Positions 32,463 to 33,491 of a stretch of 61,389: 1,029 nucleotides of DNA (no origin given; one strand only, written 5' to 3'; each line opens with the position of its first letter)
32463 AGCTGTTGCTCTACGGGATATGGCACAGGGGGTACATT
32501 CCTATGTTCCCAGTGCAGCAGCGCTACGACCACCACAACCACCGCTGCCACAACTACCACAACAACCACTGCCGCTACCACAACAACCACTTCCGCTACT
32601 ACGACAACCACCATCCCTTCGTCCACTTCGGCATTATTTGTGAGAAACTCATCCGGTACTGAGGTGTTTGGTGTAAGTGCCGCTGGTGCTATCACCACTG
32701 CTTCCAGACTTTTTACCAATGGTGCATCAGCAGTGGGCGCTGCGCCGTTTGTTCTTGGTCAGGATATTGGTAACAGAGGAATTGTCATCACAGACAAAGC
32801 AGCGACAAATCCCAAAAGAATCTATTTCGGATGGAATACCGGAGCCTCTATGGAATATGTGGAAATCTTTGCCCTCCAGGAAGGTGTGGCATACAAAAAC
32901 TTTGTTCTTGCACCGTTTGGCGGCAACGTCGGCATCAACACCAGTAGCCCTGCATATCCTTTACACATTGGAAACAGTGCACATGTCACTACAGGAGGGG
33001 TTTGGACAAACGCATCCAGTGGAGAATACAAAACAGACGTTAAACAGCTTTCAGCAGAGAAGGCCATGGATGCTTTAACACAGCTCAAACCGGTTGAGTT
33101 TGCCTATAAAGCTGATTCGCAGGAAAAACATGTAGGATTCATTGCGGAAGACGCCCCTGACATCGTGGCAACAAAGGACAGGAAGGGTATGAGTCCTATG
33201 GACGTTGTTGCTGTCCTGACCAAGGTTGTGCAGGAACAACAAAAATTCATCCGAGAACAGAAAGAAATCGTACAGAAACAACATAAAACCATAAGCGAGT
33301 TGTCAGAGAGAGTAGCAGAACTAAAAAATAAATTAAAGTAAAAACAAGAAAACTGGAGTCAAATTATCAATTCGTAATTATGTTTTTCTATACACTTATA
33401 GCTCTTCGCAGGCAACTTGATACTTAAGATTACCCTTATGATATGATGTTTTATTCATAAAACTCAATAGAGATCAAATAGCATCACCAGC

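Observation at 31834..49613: Island cargo: two Thr-tract, S74-chaperone fibre-like secreted proteins bracket a 14-kb glycosylation block with a GtrB-like plus TMTC-like (GT-C/TPR) pair; candidate protein O-glycosylation / surface-fibre system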

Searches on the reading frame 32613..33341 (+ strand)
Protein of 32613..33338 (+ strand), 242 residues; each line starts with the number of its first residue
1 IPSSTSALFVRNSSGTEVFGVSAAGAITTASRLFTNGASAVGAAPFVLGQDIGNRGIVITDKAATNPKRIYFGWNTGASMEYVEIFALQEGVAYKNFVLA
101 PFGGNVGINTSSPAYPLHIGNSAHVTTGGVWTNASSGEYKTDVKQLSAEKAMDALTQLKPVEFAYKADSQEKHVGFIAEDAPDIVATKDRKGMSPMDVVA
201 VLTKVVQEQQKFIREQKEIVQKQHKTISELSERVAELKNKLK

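Call 11: find_homologous_proteins(query=window:32613-33338:+)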
Query seq(242 aa) (242 aa): 2264 proteins with E <= 0.001 among 2701 candidates; the best 120 are listed.
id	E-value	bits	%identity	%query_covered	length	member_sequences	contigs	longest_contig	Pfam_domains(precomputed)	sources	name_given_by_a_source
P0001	1.3e-151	520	100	100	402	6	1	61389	PF13884.12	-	-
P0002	2.3e-136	470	90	97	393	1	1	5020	PF13884.12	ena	-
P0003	4.7e-127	440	83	96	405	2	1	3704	PF13884.12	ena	-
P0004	1.4e-121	422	82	95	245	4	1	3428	PF13884.12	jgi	-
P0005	8.5e-121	419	79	100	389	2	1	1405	PF13884.12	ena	-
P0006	1.4e-120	419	79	97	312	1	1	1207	PF13884.12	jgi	-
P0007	2.7e-120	418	79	97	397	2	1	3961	PF13884.12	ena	-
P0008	8.1e-120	416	80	98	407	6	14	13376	PF13884.12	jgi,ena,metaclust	metaclust:\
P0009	1.2e-117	409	77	97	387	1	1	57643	PF13884.12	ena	-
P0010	1.7e-115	402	75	97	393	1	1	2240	PF13884.12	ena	-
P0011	1.9e-114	399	77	96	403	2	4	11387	PF13884.12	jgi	-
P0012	4.1e-114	398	90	83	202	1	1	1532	PF13884.12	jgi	-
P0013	5.8e-113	394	74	97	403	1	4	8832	PF13884.12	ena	-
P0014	2.6e-112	392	74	97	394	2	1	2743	PF13884.12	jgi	-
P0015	3.3e-112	391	76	99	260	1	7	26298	PF13884.12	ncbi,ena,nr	ncbi:MAG: tail fiber domain-containing protein [Desulfobacterales bacterium]|nr:tail fiber domain-co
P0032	1.2e-103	363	72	97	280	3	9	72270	PF13884.12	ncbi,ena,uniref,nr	ncbi:MAG: tail fiber domain-containing protein [Deltaproteobacteria bacterium]|uniref:Tail fiber dom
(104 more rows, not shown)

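Call 12: find_encoding_contigs(protein=P0009, flank=10000, max_places=3)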
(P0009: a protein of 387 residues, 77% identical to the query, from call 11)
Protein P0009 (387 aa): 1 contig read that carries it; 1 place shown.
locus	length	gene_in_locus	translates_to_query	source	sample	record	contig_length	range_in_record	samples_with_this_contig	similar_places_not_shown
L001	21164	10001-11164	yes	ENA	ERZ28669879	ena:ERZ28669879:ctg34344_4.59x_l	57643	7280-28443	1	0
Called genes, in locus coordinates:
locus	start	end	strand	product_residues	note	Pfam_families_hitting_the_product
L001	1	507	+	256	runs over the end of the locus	PF13884:Peptidase_S74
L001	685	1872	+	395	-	-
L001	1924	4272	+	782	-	PF01436:NHL (faint)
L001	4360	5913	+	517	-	PF00665:rve (weak), PF22483:Mu-transpos_C_2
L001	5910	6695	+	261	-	PF13191:AAA_16 (faint), PF01695:IstB_IS21, PF13481:AAA_25 (weak), PF00308:Bac_DnaA (weak), PF20720:nSTAND3 (weak)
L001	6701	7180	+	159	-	-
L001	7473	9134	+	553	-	PF01609:DDE_Tnp_1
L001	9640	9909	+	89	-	-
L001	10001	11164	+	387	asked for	PF13884:Peptidase_S74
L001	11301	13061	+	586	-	PF00082:Peptidase_S8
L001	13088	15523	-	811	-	PF01326:PPDK_N, PF00391:PEP-utilizers, PF02896:PEP-utilizers_C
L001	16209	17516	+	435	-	PF00202:Aminotran_3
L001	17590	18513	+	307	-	PF19709:DUF6206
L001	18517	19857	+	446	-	PF03577:Peptidase_C69 (weak)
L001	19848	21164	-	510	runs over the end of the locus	-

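Call 13: find_encoding_contigs(protein=P0032, flank=10000, max_places=3)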
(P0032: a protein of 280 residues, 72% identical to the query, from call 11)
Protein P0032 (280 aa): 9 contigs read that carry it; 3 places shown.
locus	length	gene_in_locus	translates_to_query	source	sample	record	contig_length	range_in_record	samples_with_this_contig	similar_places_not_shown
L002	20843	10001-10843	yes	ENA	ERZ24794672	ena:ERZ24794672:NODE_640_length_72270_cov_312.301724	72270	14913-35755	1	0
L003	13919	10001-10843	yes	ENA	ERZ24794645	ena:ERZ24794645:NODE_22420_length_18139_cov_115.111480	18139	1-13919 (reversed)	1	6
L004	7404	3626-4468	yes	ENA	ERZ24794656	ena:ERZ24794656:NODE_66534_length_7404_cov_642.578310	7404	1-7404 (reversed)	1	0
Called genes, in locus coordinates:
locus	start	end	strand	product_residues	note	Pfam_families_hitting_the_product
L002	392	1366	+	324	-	PF01073:3Beta_HSD, PF01370:Epimerase, PF02719:Polysacc_synt_2, PF04321:RmlD_sub_bind, PF16363:GDP_Man_Dehyd, PF07993:NAD_binding_4 (faint), PF13460:NAD_binding_10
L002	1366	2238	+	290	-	PF00106:adh_short, PF08659:KR, PF23441:SDR (weak), PF13561:adh_short_C2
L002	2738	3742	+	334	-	PF01408:GFO_IDH_MocA, PF03447:NAD_binding_3, PF22725:GFO_IDH_MocA_C3, PF02894:GFO_IDH_MocA_C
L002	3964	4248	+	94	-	PF04365:BrnT_toxin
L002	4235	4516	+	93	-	PF12441:CopG_antitoxin (weak)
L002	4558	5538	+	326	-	PF00288:GHMP_kinases_N, PF08544:GHMP_kinases_C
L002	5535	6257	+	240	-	PF00483:NTP_transferase, PF12804:NTP_transf_3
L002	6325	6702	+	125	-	PF05635:23S_rRNA_IVP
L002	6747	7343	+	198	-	PF13580:SIS_2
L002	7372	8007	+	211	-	PF08645:PNK3P (weak), PF00702:Hydrolase, PF13419:HAD_2, PF13242:Hydrolase_like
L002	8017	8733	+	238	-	PF00923:TAL_FSA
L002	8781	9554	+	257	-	PF13884:Peptidase_S74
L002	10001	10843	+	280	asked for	PF13884:Peptidase_S74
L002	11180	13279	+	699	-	PF00082:Peptidase_S8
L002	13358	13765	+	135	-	-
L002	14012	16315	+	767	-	PF23381:Beta-prop_IFT122_1st (weak), PF23414:Beta-prop_EML_2 (faint), PF25174:Beta-prop_THOC3 (faint), PF13360:PQQ_2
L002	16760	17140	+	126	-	-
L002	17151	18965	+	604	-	PF00112:Peptidase_C1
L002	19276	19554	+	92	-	PF05015:HigB-like_toxin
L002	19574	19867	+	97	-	PF01381:HTH_3 (weak)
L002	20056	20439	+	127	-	-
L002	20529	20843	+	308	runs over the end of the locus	PF01370:Epimerase, PF04321:RmlD_sub_bind (weak), PF16363:GDP_Man_Dehyd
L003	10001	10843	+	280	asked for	PF13884:Peptidase_S74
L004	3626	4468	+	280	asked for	PF13884:Peptidase_S74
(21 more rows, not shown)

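Call 15: find_encoding_contigs(protein=P0008, flank=10000, max_places=5)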
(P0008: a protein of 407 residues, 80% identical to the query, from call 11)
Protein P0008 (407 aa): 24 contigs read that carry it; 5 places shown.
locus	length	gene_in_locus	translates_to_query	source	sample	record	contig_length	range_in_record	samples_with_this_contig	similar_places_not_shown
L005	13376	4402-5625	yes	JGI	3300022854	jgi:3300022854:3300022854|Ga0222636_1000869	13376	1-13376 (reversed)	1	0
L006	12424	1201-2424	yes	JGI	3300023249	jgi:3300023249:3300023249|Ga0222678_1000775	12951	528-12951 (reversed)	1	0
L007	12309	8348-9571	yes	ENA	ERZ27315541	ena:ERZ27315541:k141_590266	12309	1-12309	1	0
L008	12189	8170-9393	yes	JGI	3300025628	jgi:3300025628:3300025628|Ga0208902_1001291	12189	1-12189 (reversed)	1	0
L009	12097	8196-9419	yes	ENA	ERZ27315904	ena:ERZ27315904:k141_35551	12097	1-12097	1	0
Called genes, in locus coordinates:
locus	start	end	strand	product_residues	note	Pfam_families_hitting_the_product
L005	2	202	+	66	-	?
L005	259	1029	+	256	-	PF13884:Peptidase_S74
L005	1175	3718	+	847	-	PF01436:NHL (faint)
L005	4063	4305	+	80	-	-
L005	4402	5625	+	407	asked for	PF13884:Peptidase_S74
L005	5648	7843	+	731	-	PF08126:Propeptide_C25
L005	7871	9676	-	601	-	PF12729:4HB_MCP_1, PF00672:HAMP, PF02518:HATPase_c, PF14501:HATPase_c_5 (weak)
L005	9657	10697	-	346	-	PF00155:Aminotran_1_2, PF01212:Beta_elim_lyase, PF01041:DegT_DnrJ_EryC1 (weak)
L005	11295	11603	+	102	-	PF03551:PadR, PF13601:HTH_34 (weak)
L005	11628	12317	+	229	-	PF00005:ABC_tran, PF13304:AAA_21 (faint)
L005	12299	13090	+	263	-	PF03649:UPF0014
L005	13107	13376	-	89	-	?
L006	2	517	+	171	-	?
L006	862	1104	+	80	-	-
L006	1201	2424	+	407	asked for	PF13884:Peptidase_S74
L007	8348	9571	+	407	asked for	PF13884:Peptidase_S74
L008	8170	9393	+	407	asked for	PF13884:Peptidase_S74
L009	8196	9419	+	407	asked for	PF13884:Peptidase_S74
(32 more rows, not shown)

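Call 16: find_encoding_contigs(protein=P0011, flank=10000, max_places=4)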
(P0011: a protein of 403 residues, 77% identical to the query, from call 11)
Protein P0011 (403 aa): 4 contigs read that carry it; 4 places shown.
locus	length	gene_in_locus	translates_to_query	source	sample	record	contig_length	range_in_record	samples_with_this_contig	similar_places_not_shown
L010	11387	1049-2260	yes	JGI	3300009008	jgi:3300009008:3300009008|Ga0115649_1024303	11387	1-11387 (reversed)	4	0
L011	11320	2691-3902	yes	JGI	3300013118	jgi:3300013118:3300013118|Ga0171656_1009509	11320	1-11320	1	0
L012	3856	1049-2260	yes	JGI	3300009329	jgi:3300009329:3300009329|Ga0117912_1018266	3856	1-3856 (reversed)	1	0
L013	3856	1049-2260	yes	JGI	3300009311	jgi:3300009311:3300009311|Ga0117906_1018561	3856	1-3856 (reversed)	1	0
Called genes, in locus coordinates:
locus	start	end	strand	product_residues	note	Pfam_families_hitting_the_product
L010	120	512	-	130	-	-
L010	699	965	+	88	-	-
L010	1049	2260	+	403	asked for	PF13884:Peptidase_S74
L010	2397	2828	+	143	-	-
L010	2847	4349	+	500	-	PF01640:Peptidase_C10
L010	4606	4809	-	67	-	-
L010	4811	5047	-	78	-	-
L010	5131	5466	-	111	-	-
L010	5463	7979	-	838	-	PF01807:Zn_ribbon_DnaG, PF13148:DUF3987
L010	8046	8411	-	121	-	-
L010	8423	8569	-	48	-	-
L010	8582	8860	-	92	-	-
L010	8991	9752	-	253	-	-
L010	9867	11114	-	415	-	PF00589:Phage_integrase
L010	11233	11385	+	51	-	?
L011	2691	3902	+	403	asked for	PF13884:Peptidase_S74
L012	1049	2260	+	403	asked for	PF13884:Peptidase_S74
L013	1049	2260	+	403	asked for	PF13884:Peptidase_S74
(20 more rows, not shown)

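Call 24: find_related_loci(query=A1, collection=genome_contigs, flank=10000)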
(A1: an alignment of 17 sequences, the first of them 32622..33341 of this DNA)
Query A1 (239 aa) in genome_contigs; peptide patterns used: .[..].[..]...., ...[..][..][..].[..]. (x = any residue, [..] = any of these).
135 stretches matched a pattern; 11 encode a relative of the query (tblastn E <= 1e-3); 11 distinct loci.
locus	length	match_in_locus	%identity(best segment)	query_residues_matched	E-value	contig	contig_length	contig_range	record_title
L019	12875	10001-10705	84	5-239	1e-138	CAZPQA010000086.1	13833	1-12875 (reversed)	MAG TPA_asm: uncultured Desulfobacteraceae bacterium isolate SRP167671_co4_58 genome assembly, contig: NODE_2891_length_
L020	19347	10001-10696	76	1-239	3e-114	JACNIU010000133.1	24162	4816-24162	MAG: Desulfobacterales bacterium isolate NIOZ-UU19 NIOZ-UU_NODE_2462_length_24162_cov_20.7762, whole genome shotgun sequ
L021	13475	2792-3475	64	5-239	1e-98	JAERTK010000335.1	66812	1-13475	MAG: Desulfobacteraceae bacterium isolate BH30 c_000000010739, whole genome shotgun sequence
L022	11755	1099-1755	62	5-237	4e-94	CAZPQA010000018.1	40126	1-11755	MAG TPA_asm: uncultured Desulfobacteraceae bacterium isolate SRP167671_co4_58 genome assembly, contig: NODE_486_length_4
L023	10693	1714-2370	61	7-239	9e-94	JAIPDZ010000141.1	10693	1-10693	MAG: Deltaproteobacteria bacterium isolate Tobar14m-G14 Tobar14m-20mill-C1042, whole genome shotgun sequence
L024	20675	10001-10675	60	1-232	3e-93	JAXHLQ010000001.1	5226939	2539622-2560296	MAG: Deltaproteobacteria bacterium isolate Salar_de_Ascotan_soil_MAG_ASO27 contig_800_polypolish, whole genome shotgun s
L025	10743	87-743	61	5-237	4e-93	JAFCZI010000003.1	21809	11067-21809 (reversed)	MAG: Deltaproteobacteria bacterium isolate AB_03_Bin_182 AB_03_Bin_182_scaffold_1100, whole genome shotgun sequence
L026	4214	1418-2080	61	5-239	1e-92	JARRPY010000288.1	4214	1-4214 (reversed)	MAG: Deltaproteobacteria bacterium isolate Spart_188_MAG scaffold_14883, whole genome shotgun sequence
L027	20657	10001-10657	60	5-237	4e-90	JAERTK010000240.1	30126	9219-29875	MAG: Desulfobacteraceae bacterium isolate BH30 c_000000006820, whole genome shotgun sequence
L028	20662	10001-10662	61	5-239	2e-80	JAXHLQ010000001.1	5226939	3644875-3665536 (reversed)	MAG: Deltaproteobacteria bacterium isolate Salar_de_Ascotan_soil_MAG_ASO27 contig_800_polypolish, whole genome shotgun s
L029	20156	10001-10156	43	4-60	4e-5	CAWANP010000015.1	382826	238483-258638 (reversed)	MAG: uncultured Chloroflexia bacterium isolate MFD03804.bin.1.93 genome assembly, contig: contig_63277, whole genome sho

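Call 47: search_solved_structures(query=A1, max_evalue=1, show_alignments=2)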
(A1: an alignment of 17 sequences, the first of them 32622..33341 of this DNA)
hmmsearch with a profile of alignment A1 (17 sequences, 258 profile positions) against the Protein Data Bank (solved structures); distinct sequences matched with E-value up to 1: 3.
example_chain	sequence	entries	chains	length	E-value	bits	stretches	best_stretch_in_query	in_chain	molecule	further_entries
8hqz_d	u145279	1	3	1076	2e-05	26.9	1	149-209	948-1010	L-shaped tail fiber assembly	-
8ojn_C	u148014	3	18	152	0.00064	21.9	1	123-158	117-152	Cell wall surface anchor family protein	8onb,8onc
8ond_A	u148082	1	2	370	0.016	17.4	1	26-153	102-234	bd2133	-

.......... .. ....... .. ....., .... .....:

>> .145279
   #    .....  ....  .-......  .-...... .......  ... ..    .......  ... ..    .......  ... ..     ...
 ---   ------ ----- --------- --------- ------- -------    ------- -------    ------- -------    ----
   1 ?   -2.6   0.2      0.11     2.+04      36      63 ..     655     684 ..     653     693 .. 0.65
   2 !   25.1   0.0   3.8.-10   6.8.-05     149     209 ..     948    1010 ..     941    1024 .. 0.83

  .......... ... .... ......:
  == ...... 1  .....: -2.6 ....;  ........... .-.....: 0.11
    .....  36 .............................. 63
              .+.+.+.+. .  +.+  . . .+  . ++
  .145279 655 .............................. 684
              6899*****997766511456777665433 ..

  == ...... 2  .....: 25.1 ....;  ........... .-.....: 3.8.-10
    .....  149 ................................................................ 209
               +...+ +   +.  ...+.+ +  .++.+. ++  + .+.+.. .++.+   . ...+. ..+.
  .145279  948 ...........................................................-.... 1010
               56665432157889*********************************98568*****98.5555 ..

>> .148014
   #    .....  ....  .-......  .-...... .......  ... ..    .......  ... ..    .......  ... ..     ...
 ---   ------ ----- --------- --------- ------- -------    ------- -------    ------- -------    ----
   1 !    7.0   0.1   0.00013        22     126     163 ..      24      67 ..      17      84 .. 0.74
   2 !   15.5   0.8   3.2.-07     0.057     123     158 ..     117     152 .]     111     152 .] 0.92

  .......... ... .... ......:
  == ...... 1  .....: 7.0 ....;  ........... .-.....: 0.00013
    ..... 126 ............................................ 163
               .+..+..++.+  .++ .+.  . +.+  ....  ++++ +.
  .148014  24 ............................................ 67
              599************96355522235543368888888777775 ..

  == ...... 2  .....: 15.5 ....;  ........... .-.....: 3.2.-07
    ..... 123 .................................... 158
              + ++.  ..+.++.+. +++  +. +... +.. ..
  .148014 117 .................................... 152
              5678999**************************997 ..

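Call 55: search_protein_families(library=pfam, proteins=[L020:4900-6081:+, L020:6107-7519:+, L020:8011-9852:+, L020:12319-14952:+, L021:527-1933:+, L022:1742-3565:+, L023:284-1606:+, L024:6651-8975:+, L027:10651-12480:+, L028:7796-9844:+], max_evalue=0.001)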
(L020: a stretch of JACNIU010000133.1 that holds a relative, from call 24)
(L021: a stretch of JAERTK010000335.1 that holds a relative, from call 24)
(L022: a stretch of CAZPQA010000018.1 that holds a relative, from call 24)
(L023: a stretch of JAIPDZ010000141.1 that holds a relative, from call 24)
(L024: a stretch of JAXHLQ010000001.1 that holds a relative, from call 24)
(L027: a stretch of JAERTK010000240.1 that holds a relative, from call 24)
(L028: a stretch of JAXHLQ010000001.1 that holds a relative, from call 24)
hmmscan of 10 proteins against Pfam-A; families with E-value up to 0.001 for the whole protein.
L020:4900-6081:+ (394 aa): 0 families

L020:6107-7519:+ (471 aa): 0 families

L020:8011-9852:+ (614 aa): 2 families
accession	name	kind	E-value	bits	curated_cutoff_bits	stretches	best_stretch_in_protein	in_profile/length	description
PF15902.12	Sortilin-Vps10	-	1.4e-20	73.9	33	2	164-293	4-116/446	Sortilin, neurotensin receptor 3,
PF02012.26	BNR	-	1.6e-09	36.7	27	0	164-174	1-11/12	BNR/Asp-box repeat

L020:12319-14952:+ (878 aa): 1 family
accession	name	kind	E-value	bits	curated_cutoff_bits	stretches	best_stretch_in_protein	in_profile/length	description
PF13360.13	PQQ_2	-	1.7e-12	47.9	27.6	2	533-644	6-108/233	Outer membrane protein assembly factor BamB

L021:527-1933:+ (469 aa): 5 families
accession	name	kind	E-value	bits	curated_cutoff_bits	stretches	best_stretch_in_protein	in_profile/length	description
PF16655.11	PhoD_N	-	3e-08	34.5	30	0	319-347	51-78/90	PhoD-like phosphatase, N-terminal domain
PF00041.27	fn3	-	1.5e-06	28.7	25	0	291-358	24-80/84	Fibronectin type III domain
PF16656.11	Pur_ac_phosph_N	-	1.7e-06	28.9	30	0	400-449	26-80/93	Purple acid Phosphatase, N-terminal domain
PF25059.1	FN3_DSCAM-DSCAML_C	-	3.9e-05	24.4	39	0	328-365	46-82/89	DSCAM/DSCAML C-terminal Fn3-like domain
PF22817.2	ApeP-like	-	4.9e-05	23.4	27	0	370-405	14-49/158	ApeP dehydratase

L022:1742-3565:+ (608 aa): 2 families
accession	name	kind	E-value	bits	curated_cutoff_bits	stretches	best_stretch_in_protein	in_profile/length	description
PF00082.27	Peptidase_S8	-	2.8e-44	152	21.8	1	192-492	1-273/288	Subtilase family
PF05922.21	Inhibitor_I9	-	7.6e-05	23.8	21.2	1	86-169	2-78/82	Peptidase inhibitor I9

L023:284-1606:+ (441 aa): 0 families

L024:6651-8975:+ (775 aa): 2 families
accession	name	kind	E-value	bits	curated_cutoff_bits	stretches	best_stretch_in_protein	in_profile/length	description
PF03781.23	FGE-sulfatase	-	1.3e-42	146.7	23.3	1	76-306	3-255/255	Sulfatase-modifying factor enzyme 1-like domain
PF02368.24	Big_2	-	0.00092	19.6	22.8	0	22-62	39-77/79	Bacterial Ig-like domain (group 2)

L027:10651-12480:+ (610 aa): 2 families
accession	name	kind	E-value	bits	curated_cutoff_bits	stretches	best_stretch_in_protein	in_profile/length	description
PF00082.27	Peptidase_S8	-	8.5e-37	127.4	21.8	1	194-492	1-273/288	Subtilase family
PF05922.21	Inhibitor_I9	-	1.7e-05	25.9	21.2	1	88-171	2-78/82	Peptidase inhibitor I9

L028:7796-9844:+ (683 aa): 3 families
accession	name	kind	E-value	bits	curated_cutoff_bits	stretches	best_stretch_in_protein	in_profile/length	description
PF00413.30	Peptidase_M10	-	5.3e-11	43.1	24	1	52-214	1-158/159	Matrixin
PF19190.6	BACON_2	-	1.3e-06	28.6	25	1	230-305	10-91/94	Viral BACON domain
PF13004.13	BACON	-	3.5e-05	24.1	25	1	250-301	3-60/61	Putative binding domain, N-terminal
